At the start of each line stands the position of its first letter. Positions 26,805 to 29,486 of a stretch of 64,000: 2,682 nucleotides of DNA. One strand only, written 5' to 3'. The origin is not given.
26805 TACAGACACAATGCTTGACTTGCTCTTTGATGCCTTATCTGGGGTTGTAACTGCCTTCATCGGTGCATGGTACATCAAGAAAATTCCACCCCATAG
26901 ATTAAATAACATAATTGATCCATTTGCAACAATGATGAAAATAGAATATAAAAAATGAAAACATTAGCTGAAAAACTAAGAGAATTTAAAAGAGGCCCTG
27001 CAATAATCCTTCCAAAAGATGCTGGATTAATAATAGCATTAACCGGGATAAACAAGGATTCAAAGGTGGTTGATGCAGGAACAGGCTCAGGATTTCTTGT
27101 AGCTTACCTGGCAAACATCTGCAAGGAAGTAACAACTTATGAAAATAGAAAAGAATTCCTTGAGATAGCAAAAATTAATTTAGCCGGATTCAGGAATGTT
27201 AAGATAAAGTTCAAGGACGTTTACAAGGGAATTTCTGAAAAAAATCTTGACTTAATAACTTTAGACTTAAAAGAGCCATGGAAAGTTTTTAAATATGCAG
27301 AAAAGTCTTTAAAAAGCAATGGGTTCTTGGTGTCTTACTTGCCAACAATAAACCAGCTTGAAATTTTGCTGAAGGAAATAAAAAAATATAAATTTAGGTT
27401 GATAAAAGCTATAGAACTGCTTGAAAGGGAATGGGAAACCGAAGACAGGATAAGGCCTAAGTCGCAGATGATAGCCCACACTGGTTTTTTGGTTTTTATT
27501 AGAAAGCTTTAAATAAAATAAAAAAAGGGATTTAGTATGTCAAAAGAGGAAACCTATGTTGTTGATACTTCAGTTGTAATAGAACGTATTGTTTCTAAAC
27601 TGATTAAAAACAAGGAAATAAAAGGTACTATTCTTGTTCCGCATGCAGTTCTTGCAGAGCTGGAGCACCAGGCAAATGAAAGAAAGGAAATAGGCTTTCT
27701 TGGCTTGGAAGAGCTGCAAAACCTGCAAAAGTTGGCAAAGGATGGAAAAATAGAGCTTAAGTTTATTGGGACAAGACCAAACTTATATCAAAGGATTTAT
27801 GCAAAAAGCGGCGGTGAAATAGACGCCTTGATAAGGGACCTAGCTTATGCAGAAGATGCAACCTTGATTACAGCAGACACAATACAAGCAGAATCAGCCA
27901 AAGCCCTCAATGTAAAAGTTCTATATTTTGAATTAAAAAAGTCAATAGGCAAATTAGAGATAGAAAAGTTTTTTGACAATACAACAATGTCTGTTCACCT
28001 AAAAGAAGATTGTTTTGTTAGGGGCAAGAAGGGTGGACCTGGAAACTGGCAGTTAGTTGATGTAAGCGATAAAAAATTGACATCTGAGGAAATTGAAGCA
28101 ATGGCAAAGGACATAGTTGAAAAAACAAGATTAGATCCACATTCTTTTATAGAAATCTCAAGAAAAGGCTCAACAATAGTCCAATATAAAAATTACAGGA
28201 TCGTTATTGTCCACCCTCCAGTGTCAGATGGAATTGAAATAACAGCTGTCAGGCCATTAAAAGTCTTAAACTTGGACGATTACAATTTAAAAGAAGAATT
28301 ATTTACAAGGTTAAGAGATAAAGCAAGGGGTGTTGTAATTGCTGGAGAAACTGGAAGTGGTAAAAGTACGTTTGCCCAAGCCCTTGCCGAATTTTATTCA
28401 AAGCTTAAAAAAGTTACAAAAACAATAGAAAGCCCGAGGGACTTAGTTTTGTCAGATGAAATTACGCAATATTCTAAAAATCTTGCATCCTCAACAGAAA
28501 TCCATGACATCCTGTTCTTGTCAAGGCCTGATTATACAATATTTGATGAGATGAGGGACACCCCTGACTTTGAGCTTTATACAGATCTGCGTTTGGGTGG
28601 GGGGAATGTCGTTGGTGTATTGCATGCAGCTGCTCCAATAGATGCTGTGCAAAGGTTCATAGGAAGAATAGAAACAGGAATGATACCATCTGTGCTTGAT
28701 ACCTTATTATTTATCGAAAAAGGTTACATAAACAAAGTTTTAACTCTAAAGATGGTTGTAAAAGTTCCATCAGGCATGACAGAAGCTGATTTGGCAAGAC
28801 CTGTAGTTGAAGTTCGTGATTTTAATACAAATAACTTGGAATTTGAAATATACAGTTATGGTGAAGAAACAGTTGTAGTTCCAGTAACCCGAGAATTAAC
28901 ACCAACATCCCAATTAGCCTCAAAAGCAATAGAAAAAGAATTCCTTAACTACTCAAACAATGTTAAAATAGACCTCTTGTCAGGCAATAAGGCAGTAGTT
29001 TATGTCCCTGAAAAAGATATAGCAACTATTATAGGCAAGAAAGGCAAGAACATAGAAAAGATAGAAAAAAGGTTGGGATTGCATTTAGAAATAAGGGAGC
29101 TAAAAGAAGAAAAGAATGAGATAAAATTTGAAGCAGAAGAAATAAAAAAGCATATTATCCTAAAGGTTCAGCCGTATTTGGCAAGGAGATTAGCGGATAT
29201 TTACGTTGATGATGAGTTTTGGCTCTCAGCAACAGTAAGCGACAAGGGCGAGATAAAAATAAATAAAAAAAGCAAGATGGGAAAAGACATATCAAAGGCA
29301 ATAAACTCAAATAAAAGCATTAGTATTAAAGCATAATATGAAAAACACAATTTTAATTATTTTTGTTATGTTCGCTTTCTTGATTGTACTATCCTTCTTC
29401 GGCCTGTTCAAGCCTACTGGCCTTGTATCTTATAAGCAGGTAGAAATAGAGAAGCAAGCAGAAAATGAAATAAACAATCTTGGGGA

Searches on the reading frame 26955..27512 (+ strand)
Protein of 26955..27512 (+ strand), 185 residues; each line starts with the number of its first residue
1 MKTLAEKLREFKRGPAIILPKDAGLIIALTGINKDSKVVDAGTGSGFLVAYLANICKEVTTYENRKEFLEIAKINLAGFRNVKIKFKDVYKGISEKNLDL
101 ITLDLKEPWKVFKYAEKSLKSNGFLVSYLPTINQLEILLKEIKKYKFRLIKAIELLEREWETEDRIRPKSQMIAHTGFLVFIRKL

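Call 33: search_protein_families(library=pfam, proteins=[window:26955-27512:+], max_evalue=0.001)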
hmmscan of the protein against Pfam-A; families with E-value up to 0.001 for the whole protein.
window:26955-27512:+ (185 aa): 7 families
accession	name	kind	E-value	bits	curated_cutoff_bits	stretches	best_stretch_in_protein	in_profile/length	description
PF08704.16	GCD14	-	1.5e-15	58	26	1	17-163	23-180/247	tRNA methyltransferase complex GCD14 subunit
PF00398.26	RrnaAD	-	6.9e-09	35.6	24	1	26-93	22-89/263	Ribosomal RNA adenine dimethylase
PF13847.12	Methyltransf_31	-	5e-08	33.2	27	1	32-144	1-124/145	Methyltransferase domain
PF05175.20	MTS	-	3.1e-06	27.4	23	1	33-102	28-103/170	Methyltransferase small domain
PF01135.25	PCMT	-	8.4e-06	26.1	20.3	1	23-96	62-140/210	Protein-L-isoaspartate(D-aspartate) O-methyltransferase (PCMT)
PF08241.18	Methyltransf_11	-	1.8e-05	25.7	21.2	1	39-126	1-94/95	Methyltransferase domain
PF13649.12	Methyltransf_25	-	0.00025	22.1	27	1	38-122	1-96/97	Methyltransferase domain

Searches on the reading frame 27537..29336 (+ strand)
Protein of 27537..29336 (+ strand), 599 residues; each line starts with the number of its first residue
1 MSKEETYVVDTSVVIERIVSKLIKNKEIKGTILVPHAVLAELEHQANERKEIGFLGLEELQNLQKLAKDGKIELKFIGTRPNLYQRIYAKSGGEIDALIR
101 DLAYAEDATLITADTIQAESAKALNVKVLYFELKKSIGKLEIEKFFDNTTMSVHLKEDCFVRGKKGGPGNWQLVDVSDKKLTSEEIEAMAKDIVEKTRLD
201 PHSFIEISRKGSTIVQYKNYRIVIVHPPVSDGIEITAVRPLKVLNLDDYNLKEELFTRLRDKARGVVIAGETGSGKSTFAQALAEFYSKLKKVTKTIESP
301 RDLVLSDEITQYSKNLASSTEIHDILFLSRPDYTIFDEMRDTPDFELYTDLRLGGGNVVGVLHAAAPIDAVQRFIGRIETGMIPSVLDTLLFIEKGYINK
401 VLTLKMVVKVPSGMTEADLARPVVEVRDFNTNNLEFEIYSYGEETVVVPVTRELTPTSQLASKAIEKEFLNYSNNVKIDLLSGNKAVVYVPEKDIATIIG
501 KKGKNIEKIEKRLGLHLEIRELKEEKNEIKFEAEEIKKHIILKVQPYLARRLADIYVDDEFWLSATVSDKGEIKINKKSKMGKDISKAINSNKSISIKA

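Call 33: search_protein_families(library=pfam, proteins=[window:27537-29336:+], max_evalue=0.001)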
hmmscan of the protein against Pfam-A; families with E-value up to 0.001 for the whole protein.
window:27537-29336:+ (599 aa): 9 families
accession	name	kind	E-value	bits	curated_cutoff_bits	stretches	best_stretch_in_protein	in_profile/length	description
PF01850.27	PIN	-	1.7e-09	38.7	23.6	1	7-119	1-116/120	PIN domain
PF00437.27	T2SSE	-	5.1e-08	32.4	24.9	1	245-375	120-256/370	Type II/IV secretion system protein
PF00013.35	KH_1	-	1.5e-05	25.1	21.5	1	488-523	4-38/66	KH domain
PF07650.23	KH_2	-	0.0004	20.6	22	1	474-538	16-75/78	KH domain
PF00005.33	ABC_tran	-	0.00052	21.1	25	0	266-289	14-37/137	ABC transporter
PF13401.12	AAA_22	-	0.00052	20.8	27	0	262-290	4-32/130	AAA domain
PF13638.12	PIN_4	-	0.00059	20.6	21.9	1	7-127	1-127/132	PIN domain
PF13173.12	AAA_14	-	0.00063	20.2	27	0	266-348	5-80/129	AAA domain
PF20720.3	nSTAND3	-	0.00092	19.4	27.2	0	261-302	15-56/155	Novel STAND NTPase 3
